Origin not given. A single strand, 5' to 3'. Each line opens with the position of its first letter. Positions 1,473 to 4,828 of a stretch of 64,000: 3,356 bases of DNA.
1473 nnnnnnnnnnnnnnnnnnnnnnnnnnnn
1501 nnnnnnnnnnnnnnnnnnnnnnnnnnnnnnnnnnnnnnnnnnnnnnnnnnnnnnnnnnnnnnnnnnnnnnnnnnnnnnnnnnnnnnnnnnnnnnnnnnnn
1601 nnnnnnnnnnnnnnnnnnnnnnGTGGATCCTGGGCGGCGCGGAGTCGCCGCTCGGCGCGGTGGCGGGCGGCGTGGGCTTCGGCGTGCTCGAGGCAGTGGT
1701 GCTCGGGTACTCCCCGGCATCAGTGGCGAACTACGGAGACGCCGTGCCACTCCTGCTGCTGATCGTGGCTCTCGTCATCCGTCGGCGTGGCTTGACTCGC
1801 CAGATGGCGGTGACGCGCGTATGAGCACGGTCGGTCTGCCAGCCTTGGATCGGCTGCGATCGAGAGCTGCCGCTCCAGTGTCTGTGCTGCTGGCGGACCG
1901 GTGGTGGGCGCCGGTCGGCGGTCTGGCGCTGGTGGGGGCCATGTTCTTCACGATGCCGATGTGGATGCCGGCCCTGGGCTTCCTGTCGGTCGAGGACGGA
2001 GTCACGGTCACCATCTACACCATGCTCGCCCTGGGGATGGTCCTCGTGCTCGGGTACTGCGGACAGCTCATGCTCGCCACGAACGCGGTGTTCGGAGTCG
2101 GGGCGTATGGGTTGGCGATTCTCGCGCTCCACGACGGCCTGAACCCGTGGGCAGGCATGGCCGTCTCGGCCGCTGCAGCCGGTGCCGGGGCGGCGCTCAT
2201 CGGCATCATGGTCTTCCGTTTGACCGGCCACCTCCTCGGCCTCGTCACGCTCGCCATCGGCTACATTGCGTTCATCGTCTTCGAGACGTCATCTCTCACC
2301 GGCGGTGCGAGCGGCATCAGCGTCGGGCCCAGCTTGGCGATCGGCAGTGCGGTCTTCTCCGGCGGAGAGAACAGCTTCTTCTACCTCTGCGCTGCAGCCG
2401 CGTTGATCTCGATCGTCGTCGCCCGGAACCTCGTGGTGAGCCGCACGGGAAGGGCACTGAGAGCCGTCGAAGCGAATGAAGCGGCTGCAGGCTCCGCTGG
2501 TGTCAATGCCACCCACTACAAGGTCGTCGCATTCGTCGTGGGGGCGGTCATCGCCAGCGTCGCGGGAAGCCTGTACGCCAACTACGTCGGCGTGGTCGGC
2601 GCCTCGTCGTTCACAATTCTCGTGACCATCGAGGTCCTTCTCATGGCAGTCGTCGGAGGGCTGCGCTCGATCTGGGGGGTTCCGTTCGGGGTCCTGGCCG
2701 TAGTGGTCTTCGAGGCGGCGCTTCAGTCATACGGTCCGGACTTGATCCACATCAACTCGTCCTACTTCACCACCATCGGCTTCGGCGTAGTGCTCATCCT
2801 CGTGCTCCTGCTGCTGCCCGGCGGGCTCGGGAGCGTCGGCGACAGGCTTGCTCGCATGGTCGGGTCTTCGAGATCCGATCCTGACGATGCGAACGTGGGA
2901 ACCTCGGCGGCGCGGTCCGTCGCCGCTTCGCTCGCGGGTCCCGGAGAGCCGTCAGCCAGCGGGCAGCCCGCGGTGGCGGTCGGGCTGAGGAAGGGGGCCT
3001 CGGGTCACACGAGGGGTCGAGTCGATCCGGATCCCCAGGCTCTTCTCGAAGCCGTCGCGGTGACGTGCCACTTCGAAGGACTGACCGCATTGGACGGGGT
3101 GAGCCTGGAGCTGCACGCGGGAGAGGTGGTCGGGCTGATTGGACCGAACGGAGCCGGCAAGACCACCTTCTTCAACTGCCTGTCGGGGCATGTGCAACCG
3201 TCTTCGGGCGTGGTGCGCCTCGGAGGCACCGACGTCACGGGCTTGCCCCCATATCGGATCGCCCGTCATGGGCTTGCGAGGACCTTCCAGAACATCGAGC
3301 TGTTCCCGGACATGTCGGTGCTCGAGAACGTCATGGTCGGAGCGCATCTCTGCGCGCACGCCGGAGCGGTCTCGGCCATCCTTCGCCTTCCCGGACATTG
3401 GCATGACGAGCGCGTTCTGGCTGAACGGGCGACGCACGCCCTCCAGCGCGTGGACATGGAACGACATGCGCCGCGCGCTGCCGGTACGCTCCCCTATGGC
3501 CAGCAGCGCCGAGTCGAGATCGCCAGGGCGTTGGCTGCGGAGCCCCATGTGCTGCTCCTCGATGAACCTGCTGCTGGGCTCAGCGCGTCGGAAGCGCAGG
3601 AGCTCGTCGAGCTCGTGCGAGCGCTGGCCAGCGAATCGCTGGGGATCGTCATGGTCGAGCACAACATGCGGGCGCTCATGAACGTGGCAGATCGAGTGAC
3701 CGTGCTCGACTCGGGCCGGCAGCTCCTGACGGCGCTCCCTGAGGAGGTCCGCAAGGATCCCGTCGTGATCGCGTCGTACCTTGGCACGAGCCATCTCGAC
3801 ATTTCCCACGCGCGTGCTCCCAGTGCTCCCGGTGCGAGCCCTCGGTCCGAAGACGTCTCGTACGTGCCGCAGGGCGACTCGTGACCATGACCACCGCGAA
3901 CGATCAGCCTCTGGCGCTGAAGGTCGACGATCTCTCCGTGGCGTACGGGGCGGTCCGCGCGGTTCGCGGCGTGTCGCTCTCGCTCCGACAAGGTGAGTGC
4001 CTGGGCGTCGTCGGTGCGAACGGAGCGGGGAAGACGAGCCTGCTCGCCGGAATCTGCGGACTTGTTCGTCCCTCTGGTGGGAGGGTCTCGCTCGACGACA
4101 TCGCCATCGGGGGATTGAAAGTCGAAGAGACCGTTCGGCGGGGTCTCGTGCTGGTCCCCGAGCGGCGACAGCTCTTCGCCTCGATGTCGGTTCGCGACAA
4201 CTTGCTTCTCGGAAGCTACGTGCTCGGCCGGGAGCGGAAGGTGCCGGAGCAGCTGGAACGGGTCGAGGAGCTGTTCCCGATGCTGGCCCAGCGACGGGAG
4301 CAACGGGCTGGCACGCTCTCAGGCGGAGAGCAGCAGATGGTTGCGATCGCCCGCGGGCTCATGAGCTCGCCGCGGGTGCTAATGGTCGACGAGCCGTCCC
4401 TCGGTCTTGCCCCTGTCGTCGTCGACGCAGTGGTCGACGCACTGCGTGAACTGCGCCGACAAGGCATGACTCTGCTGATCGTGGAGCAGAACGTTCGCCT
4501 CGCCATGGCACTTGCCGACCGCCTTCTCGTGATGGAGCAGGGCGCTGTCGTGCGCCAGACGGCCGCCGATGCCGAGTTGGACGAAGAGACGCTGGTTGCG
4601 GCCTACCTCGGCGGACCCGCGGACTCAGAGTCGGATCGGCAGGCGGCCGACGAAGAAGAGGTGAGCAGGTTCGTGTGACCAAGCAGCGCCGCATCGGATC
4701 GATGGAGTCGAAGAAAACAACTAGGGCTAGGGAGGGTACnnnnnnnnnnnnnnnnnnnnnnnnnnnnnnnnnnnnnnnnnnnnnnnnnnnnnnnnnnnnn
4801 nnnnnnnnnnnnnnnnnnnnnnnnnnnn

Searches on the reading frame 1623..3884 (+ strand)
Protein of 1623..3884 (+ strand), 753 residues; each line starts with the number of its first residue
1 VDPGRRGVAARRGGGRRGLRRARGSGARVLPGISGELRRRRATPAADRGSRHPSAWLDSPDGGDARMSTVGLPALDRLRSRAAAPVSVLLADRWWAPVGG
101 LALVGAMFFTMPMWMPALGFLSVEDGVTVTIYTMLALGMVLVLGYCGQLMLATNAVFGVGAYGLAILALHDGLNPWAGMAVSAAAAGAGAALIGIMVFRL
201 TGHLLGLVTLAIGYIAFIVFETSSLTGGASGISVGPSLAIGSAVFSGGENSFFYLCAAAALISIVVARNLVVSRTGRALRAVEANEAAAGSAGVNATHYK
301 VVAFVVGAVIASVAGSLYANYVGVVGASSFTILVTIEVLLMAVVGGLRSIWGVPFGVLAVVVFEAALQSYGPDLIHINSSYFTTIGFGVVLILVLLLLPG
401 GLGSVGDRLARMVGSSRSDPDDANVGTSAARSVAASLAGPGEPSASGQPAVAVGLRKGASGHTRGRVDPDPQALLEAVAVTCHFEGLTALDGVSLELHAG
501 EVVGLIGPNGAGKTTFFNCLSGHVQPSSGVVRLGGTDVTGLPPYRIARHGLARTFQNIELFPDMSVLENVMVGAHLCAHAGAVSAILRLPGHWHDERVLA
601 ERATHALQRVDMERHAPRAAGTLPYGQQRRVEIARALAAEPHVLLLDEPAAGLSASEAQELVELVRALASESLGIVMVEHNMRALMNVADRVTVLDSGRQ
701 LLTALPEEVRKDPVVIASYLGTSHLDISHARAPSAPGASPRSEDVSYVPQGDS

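Call 78: search_protein_families(library=pfam, proteins=[window:1623-3884:+], max_evalue=0.00001)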
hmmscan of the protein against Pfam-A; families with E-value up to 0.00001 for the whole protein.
window:1623-3884:+ (753 aa): 3 families
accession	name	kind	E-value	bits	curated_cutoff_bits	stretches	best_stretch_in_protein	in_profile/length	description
PF00005.33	ABC_tran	-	1.3e-32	113.7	25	1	490-650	1-136/137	ABC transporter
PF02653.21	BPD_transp_2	-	7.1e-30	104.5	26.8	1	128-394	8-268/269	Branched-chain amino acid transport system / permease component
PF13304.12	AAA_21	-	7.6e-06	26.6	27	0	503-527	2-32/304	AAA domain, putative AbiEii toxin, Type IV TA system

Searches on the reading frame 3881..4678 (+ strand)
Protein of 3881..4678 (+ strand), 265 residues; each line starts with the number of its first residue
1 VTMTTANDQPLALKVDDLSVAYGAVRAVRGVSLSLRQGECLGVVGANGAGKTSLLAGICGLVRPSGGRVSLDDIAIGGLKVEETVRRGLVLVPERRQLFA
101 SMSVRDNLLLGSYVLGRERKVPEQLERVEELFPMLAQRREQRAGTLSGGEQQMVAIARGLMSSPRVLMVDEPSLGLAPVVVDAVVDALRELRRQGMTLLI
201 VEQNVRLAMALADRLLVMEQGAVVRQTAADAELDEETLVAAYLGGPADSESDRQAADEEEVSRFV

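Call 78: search_protein_families(library=pfam, proteins=[window:3881-4678:+], max_evalue=0.00001)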
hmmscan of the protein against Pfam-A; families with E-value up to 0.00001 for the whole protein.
window:3881-4678:+ (265 aa): 2 families
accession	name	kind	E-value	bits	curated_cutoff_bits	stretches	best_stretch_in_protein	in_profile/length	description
PF00005.33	ABC_tran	-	1.2e-29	104.1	25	1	29-173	2-136/137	ABC transporter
PF13304.12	AAA_21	-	3.7e-07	30.9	27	0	139-195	231-290/304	AAA domain, putative AbiEii toxin, Type IV TA system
